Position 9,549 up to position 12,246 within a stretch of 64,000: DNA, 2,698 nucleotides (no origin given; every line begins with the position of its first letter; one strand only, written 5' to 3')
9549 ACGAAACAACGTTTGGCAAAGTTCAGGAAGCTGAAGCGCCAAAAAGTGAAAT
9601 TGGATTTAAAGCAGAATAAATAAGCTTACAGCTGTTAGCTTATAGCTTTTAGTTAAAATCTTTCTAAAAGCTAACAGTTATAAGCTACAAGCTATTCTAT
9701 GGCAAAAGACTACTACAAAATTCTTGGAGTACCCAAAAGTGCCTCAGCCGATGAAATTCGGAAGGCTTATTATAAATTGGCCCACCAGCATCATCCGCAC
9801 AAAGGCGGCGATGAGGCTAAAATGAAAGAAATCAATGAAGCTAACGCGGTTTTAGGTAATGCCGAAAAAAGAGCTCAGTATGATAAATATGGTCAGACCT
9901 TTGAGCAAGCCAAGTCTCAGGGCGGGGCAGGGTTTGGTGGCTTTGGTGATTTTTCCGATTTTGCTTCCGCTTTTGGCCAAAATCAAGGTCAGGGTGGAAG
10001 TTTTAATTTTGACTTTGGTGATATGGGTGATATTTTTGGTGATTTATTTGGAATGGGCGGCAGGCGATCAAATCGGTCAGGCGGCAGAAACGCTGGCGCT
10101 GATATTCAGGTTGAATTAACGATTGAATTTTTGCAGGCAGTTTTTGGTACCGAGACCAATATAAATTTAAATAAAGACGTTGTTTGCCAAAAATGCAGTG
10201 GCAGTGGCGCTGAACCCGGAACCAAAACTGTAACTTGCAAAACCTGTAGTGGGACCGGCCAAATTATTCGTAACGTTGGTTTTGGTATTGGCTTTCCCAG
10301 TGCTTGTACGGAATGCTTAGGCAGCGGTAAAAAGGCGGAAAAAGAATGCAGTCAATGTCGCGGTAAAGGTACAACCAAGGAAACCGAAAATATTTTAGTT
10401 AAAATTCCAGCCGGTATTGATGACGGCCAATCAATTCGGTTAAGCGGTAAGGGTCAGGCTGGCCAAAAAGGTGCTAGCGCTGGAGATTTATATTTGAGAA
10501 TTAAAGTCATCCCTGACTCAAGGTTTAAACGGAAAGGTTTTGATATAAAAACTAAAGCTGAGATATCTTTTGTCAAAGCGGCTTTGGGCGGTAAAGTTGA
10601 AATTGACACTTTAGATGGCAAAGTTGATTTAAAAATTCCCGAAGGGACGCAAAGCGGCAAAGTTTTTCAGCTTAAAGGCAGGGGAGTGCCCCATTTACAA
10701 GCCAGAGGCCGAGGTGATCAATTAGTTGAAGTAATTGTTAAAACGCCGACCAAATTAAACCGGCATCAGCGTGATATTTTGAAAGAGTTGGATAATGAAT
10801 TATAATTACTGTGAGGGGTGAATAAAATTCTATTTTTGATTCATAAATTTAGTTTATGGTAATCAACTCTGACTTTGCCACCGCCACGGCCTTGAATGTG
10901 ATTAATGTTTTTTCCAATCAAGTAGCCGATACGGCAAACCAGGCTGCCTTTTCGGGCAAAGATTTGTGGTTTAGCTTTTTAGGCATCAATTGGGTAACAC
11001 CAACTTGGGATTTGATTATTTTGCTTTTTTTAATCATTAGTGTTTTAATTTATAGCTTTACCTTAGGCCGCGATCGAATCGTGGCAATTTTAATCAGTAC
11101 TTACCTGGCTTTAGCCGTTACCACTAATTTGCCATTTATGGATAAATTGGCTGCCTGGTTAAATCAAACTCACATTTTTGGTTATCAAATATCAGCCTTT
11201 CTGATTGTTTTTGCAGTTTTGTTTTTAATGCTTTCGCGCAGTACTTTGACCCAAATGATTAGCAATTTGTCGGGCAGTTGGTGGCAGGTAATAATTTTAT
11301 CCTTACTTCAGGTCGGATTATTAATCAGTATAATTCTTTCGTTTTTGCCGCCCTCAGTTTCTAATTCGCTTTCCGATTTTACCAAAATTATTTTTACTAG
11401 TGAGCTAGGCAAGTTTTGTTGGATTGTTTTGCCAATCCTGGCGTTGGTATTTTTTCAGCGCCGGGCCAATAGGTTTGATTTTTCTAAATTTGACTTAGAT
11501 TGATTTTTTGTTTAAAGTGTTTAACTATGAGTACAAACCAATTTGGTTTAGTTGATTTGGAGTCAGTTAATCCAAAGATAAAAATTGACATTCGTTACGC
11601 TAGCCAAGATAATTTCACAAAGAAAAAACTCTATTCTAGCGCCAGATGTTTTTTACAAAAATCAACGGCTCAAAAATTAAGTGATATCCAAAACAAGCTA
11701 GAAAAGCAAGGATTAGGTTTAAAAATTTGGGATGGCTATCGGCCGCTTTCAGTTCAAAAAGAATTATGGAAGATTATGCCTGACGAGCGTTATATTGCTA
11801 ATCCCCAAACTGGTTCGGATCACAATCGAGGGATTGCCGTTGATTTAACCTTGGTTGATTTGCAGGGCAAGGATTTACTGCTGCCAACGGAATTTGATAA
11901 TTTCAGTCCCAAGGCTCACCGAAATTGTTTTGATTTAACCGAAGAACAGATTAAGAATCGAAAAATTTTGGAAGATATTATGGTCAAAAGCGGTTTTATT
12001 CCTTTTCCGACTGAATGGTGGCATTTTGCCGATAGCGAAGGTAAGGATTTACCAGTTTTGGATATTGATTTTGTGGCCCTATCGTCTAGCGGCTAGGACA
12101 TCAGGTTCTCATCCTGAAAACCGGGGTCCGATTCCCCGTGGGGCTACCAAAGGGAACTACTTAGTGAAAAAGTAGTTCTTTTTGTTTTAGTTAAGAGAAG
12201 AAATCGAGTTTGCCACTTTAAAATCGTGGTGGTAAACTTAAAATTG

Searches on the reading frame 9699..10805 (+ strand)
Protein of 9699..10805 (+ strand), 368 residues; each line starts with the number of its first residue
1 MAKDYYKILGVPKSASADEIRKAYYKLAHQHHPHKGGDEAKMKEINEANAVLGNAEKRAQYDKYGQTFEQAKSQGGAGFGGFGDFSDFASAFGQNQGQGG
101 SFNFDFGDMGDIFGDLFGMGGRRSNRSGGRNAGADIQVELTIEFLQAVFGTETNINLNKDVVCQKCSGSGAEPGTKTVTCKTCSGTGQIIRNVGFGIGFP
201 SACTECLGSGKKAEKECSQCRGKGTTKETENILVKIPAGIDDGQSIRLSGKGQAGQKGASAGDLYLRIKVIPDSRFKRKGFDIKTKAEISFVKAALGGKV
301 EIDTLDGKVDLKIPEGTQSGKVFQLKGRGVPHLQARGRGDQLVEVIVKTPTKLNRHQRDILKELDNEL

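Call 6: search_protein_families(library=pfam, proteins=[window:9699-10805:+])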
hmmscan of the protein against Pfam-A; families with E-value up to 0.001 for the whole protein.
window:9699-10805:+ (368 aa): 4 families
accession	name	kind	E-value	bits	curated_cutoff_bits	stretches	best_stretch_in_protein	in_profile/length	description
PF01556.23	DnaJ_C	-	5.5e-49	166.5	26.6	1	136-350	1-152/152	DnaJ C terminal domain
PF00226.36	DnaJ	-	2e-20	73.1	27.8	1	4-62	1-63/63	DnaJ domain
PF00684.25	DnaJ_CXXCXGXG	-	2.5e-11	44.1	32.7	1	163-224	1-65/65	DnaJ central domain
PF15777.11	Anti-TRAP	-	0.0001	22.6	32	0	161-191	11-44/59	Tryptophan RNA-binding attenuator protein inhibitory protein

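Call 38: find_encoding_contigs(protein=window:9699-10805:+, flank=10000, max_places=10)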
Protein window:9699-10805:+ (368 aa): no gene with exactly this product is on record in the collection.

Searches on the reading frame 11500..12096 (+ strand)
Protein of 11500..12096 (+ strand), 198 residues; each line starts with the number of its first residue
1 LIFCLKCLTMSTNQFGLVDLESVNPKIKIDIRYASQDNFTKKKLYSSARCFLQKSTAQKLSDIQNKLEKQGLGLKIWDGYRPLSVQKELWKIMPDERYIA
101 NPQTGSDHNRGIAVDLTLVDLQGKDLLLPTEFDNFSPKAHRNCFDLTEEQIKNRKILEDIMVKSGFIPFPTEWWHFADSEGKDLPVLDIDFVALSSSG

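Call 6: search_protein_families(library=pfam, proteins=[window:11500-12096:+])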
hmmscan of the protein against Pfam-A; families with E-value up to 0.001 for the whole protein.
window:11500-12096:+ (198 aa): 2 families
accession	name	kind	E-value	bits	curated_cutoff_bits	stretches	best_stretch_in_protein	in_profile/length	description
PF01427.22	Peptidase_M15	-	1.5e-36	126.5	27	1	15-179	3-185/199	D-ala-D-ala dipeptidase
PF02557.22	VanY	-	2.6e-08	34.1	25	1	52-170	4-111/132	D-alanyl-D-alanine carboxypeptidase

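Call 21: find_encoding_contigs(protein=window:11500-12096:+, flank=10000, max_places=10)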
Protein window:11500-12096:+ (198 aa): no gene with exactly this product is on record in the collection.
